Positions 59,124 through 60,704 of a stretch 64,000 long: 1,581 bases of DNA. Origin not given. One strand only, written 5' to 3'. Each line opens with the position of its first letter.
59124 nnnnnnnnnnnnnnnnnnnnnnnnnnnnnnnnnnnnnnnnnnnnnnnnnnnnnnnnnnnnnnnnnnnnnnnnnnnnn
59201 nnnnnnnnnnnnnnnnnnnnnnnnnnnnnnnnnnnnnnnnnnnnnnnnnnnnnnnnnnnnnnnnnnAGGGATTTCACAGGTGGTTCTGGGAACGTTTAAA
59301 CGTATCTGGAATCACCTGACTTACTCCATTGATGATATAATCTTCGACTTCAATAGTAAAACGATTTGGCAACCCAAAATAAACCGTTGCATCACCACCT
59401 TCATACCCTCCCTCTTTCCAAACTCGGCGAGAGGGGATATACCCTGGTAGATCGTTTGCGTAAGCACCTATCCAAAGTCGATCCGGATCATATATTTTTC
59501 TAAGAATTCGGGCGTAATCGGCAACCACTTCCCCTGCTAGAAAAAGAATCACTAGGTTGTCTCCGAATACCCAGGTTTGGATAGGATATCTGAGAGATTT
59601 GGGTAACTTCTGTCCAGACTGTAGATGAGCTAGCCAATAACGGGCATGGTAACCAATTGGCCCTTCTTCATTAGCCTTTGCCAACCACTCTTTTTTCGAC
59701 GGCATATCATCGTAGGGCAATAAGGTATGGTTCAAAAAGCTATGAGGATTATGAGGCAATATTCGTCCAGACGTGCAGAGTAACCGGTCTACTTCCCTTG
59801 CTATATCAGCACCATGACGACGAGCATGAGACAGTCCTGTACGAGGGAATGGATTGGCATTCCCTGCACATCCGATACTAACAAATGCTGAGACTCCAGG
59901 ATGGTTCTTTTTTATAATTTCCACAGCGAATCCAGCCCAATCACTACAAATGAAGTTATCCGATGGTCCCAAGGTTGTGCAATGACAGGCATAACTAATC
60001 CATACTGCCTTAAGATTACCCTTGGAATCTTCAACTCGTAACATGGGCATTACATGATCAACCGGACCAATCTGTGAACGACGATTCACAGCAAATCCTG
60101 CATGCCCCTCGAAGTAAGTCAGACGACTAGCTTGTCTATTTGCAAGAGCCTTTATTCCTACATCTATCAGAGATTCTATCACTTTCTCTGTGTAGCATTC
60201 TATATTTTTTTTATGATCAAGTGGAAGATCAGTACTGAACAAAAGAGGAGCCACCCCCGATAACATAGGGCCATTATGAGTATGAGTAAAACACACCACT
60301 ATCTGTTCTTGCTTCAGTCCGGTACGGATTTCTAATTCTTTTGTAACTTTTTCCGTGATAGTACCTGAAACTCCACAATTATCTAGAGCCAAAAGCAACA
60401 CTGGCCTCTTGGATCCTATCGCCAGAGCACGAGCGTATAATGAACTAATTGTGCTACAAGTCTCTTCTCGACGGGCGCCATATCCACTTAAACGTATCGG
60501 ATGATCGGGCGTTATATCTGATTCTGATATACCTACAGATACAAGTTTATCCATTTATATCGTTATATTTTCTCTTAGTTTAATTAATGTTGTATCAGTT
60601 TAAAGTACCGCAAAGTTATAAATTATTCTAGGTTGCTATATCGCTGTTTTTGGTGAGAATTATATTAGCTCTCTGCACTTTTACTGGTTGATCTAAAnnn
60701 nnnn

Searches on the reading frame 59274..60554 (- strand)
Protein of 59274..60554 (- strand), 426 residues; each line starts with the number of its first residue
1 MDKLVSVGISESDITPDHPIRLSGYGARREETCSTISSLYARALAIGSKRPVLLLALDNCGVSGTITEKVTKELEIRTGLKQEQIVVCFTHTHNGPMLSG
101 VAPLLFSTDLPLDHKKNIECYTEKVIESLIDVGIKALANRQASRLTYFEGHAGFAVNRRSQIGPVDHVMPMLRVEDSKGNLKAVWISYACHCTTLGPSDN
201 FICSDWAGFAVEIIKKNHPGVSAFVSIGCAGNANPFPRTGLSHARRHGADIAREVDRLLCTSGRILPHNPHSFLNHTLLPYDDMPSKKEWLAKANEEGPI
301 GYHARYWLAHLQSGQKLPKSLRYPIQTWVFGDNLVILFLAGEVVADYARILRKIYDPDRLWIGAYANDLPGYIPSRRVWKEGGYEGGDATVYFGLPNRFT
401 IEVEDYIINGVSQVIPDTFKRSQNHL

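Call 50: search_protein_families(library=pfam, proteins=[window:59274-60554:-], max_evalue=0.00001)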
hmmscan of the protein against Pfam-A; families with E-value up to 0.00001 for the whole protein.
window:59274-60554:- (426 aa): 1 family
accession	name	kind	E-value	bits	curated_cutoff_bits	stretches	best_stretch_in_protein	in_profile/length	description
PF04734.18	Ceramidase_alk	-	7.6e-12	45.1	32.1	1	7-220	3-232/509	Neutral/alkaline non-lysosomal ceramidase, N-terminal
